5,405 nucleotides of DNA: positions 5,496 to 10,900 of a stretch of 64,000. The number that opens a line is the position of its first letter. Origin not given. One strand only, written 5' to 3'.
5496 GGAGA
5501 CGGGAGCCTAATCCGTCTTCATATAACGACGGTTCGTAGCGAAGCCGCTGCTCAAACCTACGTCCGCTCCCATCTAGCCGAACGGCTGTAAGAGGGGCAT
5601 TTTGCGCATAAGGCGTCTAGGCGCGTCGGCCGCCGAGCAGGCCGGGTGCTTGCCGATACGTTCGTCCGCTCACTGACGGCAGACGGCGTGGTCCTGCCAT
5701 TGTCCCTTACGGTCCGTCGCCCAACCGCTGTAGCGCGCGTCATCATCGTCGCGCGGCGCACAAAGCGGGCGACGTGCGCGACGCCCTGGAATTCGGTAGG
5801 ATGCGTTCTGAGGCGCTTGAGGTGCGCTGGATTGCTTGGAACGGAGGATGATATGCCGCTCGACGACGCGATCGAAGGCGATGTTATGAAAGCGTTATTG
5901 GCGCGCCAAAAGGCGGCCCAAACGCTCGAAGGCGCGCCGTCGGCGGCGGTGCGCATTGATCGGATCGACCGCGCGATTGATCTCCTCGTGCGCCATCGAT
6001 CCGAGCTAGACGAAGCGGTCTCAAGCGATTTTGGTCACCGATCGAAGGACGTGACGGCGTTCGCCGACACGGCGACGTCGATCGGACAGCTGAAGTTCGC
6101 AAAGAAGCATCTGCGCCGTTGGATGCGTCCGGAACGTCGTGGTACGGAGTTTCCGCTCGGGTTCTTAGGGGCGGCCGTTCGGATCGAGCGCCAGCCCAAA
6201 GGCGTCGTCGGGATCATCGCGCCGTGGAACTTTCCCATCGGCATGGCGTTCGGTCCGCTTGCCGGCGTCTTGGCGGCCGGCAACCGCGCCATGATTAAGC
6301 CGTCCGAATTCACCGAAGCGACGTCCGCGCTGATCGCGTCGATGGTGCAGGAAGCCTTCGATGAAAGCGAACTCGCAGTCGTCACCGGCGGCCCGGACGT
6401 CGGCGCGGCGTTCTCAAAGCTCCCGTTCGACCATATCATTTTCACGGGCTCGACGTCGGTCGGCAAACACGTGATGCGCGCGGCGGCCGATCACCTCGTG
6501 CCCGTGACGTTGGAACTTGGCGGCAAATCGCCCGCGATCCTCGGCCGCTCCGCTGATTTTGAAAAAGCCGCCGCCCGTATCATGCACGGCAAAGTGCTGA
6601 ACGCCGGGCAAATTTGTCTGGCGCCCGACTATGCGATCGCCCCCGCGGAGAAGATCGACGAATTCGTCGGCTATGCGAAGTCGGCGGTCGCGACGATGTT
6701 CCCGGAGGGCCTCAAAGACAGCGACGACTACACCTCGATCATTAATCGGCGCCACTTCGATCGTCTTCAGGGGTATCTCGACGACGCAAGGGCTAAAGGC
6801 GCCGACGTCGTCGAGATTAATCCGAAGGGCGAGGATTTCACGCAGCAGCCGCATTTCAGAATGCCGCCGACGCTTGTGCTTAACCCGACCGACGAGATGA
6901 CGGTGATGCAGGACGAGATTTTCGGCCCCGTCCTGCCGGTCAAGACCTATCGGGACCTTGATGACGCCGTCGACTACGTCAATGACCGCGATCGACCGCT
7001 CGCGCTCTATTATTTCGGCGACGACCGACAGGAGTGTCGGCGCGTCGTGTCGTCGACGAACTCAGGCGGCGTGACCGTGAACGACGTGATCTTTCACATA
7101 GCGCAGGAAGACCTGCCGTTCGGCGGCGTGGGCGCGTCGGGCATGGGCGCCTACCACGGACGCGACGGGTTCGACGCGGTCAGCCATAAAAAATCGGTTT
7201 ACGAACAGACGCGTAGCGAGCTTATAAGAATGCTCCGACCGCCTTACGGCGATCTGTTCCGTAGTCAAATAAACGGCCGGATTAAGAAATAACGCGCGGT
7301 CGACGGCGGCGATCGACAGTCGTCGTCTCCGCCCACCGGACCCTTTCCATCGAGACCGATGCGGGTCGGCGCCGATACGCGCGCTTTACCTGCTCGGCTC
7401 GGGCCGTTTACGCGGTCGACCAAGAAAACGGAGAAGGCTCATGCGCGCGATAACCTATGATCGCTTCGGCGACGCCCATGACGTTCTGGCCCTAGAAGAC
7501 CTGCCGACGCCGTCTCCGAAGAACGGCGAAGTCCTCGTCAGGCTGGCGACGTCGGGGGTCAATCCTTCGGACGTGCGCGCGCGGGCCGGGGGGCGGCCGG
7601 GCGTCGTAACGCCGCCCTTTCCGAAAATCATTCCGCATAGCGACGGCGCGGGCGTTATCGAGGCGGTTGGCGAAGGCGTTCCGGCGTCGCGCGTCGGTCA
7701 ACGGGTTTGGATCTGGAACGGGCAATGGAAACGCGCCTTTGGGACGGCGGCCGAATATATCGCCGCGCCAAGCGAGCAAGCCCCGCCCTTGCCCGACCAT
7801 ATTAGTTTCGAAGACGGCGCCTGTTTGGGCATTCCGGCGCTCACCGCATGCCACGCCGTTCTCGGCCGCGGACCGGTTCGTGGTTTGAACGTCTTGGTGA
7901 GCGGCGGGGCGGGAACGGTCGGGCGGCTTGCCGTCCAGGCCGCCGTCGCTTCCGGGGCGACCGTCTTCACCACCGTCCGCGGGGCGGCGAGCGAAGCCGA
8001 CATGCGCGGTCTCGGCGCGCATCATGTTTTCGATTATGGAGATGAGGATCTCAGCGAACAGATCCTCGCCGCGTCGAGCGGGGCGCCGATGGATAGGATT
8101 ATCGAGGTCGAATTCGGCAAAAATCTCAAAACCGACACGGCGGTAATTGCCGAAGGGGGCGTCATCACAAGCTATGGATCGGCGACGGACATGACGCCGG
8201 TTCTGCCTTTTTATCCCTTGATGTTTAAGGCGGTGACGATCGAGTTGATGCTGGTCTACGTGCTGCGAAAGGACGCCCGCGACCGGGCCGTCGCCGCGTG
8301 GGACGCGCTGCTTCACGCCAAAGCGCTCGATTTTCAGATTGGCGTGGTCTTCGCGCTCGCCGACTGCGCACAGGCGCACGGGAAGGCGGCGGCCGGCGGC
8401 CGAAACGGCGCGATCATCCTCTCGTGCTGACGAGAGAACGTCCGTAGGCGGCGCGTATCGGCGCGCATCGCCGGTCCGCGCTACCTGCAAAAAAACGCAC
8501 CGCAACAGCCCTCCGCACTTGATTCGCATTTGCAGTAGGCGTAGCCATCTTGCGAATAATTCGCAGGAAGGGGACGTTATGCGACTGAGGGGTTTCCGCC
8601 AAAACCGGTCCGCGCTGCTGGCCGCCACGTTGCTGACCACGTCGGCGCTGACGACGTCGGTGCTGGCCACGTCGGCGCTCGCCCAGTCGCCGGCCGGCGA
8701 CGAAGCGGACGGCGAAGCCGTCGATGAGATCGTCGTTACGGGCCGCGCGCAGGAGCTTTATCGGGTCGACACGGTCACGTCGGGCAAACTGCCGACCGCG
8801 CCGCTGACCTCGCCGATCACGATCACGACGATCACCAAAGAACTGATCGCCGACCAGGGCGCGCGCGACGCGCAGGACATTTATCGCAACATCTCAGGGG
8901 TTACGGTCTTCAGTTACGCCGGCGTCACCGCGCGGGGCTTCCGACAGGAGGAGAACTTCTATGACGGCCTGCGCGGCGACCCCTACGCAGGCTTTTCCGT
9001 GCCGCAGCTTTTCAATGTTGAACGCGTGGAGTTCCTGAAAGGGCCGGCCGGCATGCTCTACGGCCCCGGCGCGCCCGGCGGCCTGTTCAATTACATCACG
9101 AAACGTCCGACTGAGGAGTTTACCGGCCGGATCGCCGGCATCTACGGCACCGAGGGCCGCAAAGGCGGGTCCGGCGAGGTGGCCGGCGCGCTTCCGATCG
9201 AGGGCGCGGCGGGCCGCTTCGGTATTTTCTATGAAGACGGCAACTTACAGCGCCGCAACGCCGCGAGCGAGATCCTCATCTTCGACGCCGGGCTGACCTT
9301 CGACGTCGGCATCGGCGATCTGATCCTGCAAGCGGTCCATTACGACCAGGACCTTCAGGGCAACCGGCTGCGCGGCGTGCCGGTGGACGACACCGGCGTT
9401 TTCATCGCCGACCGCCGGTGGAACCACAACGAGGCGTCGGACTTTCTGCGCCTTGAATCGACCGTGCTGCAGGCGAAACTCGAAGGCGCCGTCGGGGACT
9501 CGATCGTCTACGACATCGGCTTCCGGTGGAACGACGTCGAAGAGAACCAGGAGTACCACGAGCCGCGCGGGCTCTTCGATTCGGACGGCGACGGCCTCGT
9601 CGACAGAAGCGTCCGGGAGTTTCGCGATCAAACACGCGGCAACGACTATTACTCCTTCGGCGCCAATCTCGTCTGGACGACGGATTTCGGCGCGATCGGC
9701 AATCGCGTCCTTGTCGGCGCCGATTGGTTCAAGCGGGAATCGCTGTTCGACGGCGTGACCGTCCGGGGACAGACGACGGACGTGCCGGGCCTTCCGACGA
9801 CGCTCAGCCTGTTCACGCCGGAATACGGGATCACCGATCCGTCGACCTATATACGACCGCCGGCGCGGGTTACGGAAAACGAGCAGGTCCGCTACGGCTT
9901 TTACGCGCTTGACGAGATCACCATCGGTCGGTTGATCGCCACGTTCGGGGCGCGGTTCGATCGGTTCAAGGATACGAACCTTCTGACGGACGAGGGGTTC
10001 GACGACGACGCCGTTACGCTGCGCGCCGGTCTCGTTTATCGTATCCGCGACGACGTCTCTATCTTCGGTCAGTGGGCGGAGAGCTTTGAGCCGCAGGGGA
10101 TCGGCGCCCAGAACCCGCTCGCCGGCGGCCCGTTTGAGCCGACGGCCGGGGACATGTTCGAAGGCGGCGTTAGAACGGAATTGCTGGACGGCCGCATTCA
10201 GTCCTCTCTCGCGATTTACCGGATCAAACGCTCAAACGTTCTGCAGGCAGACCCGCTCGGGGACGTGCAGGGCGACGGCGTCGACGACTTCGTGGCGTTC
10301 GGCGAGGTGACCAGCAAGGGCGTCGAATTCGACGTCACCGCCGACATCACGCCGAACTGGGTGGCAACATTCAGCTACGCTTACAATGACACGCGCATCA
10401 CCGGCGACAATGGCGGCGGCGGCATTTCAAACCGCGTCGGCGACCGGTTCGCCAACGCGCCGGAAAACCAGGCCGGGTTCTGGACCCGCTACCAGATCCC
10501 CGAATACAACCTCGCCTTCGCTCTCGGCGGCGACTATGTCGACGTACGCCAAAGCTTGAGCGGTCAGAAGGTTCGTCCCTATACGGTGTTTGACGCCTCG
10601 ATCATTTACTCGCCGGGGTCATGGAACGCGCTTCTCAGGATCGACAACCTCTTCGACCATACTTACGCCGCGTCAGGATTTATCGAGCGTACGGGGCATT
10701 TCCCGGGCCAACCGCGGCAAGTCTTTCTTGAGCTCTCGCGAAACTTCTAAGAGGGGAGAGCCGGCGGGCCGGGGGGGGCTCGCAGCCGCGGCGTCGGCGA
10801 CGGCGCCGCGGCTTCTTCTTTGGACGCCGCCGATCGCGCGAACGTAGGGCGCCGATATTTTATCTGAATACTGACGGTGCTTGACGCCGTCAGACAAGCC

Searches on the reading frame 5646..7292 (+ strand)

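Call 7: search_protein_families(library=pfam, proteins=[window:5646-7292:+], max_evalue=0.00001)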
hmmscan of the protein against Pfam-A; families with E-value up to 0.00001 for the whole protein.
window:5646-7292:+ (548 aa): 1 family
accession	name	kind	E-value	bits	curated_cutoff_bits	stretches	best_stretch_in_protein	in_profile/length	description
PF00171.27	Aldedh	-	1.3e-92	311.2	23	1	79-518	30-461/461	Aldehyde dehydrogenase family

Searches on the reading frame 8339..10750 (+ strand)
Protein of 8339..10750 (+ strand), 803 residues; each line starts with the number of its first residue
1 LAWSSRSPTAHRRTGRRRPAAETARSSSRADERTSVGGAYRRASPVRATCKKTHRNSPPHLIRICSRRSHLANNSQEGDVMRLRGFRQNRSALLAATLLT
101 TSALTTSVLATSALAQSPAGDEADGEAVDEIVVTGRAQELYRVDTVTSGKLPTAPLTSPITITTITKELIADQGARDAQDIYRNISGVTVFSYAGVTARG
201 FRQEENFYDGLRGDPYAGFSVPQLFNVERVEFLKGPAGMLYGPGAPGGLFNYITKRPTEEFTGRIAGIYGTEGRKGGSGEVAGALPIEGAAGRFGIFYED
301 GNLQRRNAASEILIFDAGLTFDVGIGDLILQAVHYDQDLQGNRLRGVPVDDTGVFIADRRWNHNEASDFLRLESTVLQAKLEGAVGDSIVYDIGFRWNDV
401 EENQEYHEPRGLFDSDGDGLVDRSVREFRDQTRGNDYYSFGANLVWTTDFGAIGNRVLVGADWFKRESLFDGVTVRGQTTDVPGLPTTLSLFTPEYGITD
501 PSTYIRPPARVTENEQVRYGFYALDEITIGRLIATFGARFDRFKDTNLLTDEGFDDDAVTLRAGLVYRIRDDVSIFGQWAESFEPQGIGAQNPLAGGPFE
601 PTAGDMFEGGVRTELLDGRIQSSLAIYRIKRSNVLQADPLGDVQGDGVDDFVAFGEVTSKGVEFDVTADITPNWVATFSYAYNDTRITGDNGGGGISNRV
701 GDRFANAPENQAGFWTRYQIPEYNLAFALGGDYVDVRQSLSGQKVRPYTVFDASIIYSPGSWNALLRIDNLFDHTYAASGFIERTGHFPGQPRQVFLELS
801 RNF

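Call 7: search_protein_families(library=pfam, proteins=[window:8339-10750:+], max_evalue=0.00001)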
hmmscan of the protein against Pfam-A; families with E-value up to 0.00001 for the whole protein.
window:8339-10750:+ (803 aa): 2 families
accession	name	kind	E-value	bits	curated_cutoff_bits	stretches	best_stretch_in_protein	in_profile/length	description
PF00593.30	TonB_dep_Rec_b-barrel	-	3.5e-45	156.1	27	1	342-771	27-436/436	TonB dependent receptor-like, beta-barrel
PF07715.20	Plug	-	1.4e-16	61.3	23.9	1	157-248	4-106/107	TonB-dependent Receptor Plug Domain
